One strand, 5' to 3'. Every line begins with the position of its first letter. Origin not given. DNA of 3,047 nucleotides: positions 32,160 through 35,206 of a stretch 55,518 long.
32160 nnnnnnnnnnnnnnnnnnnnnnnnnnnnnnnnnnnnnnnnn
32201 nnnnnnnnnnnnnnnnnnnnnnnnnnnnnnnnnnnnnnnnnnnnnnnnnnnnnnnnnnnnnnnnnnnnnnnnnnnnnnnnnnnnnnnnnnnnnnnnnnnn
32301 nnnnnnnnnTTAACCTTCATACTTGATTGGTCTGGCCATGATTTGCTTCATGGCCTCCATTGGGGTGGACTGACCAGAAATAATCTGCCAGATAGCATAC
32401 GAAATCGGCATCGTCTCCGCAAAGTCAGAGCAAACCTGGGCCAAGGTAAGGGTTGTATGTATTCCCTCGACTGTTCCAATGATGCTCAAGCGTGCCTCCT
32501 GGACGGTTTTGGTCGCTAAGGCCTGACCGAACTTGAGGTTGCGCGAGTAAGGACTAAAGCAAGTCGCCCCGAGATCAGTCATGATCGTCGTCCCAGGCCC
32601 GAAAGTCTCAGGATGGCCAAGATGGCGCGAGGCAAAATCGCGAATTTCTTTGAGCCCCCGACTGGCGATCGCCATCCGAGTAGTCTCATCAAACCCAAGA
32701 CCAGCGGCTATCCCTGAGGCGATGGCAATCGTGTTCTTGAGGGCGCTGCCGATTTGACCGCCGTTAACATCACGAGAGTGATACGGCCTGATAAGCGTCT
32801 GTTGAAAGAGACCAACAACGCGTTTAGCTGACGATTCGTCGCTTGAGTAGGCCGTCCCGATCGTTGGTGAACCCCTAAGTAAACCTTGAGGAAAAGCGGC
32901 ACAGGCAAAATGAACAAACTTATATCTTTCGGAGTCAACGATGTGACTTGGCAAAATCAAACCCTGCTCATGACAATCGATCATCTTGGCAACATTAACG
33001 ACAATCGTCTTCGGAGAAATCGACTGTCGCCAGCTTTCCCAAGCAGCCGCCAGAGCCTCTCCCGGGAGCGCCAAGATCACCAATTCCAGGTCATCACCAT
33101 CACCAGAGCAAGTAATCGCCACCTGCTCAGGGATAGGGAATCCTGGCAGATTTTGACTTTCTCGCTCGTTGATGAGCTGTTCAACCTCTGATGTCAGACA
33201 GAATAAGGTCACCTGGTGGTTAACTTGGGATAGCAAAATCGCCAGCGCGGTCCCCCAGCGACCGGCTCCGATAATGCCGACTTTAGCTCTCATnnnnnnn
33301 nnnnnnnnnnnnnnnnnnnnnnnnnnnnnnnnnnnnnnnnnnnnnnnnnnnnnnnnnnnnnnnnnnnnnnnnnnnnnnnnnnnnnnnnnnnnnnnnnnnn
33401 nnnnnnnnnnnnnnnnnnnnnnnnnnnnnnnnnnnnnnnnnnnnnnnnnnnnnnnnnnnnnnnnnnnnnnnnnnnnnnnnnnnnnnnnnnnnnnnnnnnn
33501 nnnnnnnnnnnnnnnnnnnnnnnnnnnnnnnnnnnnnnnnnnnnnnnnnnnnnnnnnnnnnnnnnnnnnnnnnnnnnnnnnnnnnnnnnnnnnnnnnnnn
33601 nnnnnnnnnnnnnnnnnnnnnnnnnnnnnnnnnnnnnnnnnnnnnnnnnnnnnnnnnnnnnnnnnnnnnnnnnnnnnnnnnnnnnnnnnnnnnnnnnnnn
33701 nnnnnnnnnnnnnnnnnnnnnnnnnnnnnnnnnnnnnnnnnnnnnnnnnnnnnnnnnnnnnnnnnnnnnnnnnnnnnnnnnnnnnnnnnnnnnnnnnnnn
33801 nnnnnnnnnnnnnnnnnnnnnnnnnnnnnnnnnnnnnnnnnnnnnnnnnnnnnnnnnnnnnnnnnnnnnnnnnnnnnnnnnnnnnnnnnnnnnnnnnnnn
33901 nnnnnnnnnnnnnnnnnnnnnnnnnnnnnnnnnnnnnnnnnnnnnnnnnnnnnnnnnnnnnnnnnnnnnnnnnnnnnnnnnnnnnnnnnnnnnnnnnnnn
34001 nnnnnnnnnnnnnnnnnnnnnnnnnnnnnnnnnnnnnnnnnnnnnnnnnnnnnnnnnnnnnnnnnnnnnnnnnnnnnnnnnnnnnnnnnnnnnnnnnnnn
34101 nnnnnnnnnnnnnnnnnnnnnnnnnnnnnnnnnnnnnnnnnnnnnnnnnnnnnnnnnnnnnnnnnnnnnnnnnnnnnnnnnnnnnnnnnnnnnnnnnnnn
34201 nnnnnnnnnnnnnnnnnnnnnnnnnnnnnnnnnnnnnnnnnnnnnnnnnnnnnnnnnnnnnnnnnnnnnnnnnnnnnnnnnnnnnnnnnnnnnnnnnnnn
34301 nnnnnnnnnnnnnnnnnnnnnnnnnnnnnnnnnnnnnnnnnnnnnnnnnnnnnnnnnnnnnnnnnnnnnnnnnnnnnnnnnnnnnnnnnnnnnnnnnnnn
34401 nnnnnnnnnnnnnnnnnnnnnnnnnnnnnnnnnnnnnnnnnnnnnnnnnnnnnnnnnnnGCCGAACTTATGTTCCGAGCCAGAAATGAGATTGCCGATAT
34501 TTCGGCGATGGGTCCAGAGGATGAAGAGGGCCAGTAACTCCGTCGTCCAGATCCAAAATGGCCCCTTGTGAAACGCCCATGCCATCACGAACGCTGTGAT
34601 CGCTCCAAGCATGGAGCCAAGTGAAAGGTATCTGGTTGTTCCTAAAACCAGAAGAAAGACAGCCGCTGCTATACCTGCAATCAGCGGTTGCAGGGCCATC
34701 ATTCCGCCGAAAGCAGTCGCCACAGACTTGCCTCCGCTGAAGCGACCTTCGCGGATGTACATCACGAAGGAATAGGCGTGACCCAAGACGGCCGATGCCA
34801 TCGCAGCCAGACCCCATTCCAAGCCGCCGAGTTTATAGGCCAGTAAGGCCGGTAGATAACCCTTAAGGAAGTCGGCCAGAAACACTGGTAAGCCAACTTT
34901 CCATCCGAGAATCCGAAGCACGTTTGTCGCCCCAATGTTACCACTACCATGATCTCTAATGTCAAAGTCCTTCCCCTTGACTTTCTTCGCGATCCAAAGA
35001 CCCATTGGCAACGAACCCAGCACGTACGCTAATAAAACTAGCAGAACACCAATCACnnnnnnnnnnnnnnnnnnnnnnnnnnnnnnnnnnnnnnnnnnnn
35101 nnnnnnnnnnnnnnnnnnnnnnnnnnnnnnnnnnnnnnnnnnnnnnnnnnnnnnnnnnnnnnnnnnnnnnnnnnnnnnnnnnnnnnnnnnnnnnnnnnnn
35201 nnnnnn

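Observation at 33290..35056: PlsY fused to an acyl-ACP-reductase-like (COG5322) Rossmann domain: possible PlsX substitute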

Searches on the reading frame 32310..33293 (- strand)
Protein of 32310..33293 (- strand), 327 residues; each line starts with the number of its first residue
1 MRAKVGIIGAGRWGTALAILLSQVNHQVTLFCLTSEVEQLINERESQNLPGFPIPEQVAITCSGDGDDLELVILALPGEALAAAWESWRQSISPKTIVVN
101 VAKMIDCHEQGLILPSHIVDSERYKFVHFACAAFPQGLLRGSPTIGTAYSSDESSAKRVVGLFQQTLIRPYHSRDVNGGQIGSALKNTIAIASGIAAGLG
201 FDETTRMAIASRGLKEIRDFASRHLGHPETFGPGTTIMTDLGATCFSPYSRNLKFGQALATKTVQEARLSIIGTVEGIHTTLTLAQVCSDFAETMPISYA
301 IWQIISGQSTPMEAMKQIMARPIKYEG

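Call 3: search_protein_families(library=pfam, proteins=[window:32310-33293:-], max_evalue=1)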
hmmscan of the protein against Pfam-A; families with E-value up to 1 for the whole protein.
window:32310-33293:- (327 aa): 12 families
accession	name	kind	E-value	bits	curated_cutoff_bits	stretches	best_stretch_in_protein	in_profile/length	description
PF07479.19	NAD_Gly3P_dh_C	-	8.8e-33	113.9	25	1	175-315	1-141/142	NAD-dependent glycerol-3-phosphate dehydrogenase C-terminus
PF01210.29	NAD_Gly3P_dh_N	-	3.8e-16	59.9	23.1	1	4-122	1-121/158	NAD-dependent glycerol-3-phosphate dehydrogenase N-terminus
PF20618.3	GPD_NAD_C_bact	-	3.2e-08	34.4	27.6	1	240-300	5-65/66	Bacterial GPD, NAD-dependent C-terminal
PF10727.15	Rossmann-like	-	7e-08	32.7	23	1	2-102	14-108/131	Rossmann-like domain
PF02558.23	ApbA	-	6.8e-06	26.2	22.2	1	5-99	1-97/150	Ketopantoate reductase PanE/ApbA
PF03807.23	F420_oxidored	-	2.2e-05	25.4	21.6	1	4-102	1-92/94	NADP oxidoreductase coenzyme F420-dependent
PF03446.21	NAD_binding_2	-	0.042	14.3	21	1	4-78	1-65/161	NAD binding domain of 6-phosphogluconate dehydrogenase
PF13450.12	NAD_binding_8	-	0.053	14.2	21.9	1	7-31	1-25/68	NAD(P)-binding Rossmann-like domain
PF02826.25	2-Hacid_dh_C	-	0.06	13.2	25.1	1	3-39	37-73/178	D-isomer specific 2-hydroxyacid dehydrogenase, NAD binding domain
PF13241.12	NAD_binding_7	-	0.11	13.6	22.1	1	3-102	8-92/104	Putative NAD(P)-binding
PF02737.24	3HCDH_N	-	0.11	12.9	22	1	4-36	1-33/180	3-hydroxyacyl-CoA dehydrogenase, NAD binding domain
PF00070.33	Pyr_redox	-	0.21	12.6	22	1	4-37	1-34/82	Pyridine nucleotide-disulphide oxidoreductase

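Call 4: search_protein_families(library=ncbifam, proteins=[window:32310-33293:-], max_evalue=1)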
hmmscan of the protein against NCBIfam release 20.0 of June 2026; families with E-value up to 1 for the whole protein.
window:32310-33293:- (327 aa): 28 families (the best 25 are shown)
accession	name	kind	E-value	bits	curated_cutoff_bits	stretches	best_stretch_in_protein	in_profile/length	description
NF000942.0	PRK00094.1-4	subfamily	1.6e-65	221.5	257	1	2-326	2-332/334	NAD(P)H-dependent glycerol-3-phosphate dehydrogenase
NF000940.0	PRK00094.1-2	subfamily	1.6e-53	182.4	202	1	4-326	2-328/330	NAD(P)H-dependent glycerol-3-phosphate dehydrogenase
NF000941.0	PRK00094.1-3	equivalog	3.3e-52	177.8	423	1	3-326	2-332/336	NAD(P)H-dependent glycerol-3-phosphate dehydrogenase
NF011211.0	PRK14618.1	equivalog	4.7e-45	154.2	489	1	4-326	6-328/328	NAD(P)H-dependent glycerol-3-phosphate dehydrogenase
NF011212.0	PRK14619.1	equivalog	1.1e-40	139.7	377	2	70-326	50-307/309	NAD(P)H-dependent glycerol-3-phosphate dehydrogenase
NF000939.0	PRK00094.1-1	equivalog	3.2e-37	128.4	473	1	3-326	6-335/339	NAD(P)H-dependent glycerol-3-phosphate dehydrogenase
NF000946.0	PRK00094.2-4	equivalog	2.9e-36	125.1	455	1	3-321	5-327/342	NAD(P)H-dependent glycerol-3-phosphate dehydrogenase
NF009098.0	PRK12439.1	equivalog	3.7e-35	121.9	436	1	2-320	7-329/341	NAD(P)H-dependent glycerol-3-phosphate dehydrogenase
TIGR03376.1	glycerol3P_DH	equivalog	6.2e-33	114.4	285.5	1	4-316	1-339/342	glycerol-3-phosphate dehydrogenase (NAD(+))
NF000943.0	PRK00094.2-1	equivalog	1.3e-32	113.5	400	1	4-321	2-295/296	NAD(P)H-dependent glycerol-3-phosphate dehydrogenase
NF011213.0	PRK14620.1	equivalog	7.3e-30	104.2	478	1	4-308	2-314/326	NAD(P)H-dependent glycerol-3-phosphate dehydrogenase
NF000944.0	PRK00094.2-2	equivalog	4.1e-29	101.6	603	1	4-319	22-340/371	NAD(P)H-dependent glycerol-3-phosphate dehydrogenase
NF000947.0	PRK00094.2-5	equivalog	5.8e-27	95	251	1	4-306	6-315/323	NAD(P)H-dependent glycerol-3-phosphate dehydrogenase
NF000945.0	PRK00094.2-3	equivalog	2.2e-22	80.2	491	1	4-279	2-295/352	NAD(P)H-dependent glycerol-3-phosphate dehydrogenase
TIGR00745.1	apbA_panE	subfamily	0.00021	20.6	141.35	1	4-99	1-99/305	2-dehydropantoate 2-reductase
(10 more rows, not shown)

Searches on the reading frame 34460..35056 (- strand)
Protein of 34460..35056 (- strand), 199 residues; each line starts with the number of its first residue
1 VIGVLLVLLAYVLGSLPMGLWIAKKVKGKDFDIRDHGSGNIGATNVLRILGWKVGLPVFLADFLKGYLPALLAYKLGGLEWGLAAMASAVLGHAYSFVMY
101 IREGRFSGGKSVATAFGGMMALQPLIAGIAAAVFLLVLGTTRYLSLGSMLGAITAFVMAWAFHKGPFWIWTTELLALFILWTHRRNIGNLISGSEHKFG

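Call 58: search_solved_structures(query=window:34460-35056:-, max_evalue=0.001, show_alignments=1)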
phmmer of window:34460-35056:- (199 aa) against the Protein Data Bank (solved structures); distinct sequences matched with E-value up to 0.001: 1.
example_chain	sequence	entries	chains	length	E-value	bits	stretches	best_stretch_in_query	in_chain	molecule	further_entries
5xj5_A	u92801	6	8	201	8.6e-33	117.5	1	4-199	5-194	Glycerol-3-phosphate acyltransferase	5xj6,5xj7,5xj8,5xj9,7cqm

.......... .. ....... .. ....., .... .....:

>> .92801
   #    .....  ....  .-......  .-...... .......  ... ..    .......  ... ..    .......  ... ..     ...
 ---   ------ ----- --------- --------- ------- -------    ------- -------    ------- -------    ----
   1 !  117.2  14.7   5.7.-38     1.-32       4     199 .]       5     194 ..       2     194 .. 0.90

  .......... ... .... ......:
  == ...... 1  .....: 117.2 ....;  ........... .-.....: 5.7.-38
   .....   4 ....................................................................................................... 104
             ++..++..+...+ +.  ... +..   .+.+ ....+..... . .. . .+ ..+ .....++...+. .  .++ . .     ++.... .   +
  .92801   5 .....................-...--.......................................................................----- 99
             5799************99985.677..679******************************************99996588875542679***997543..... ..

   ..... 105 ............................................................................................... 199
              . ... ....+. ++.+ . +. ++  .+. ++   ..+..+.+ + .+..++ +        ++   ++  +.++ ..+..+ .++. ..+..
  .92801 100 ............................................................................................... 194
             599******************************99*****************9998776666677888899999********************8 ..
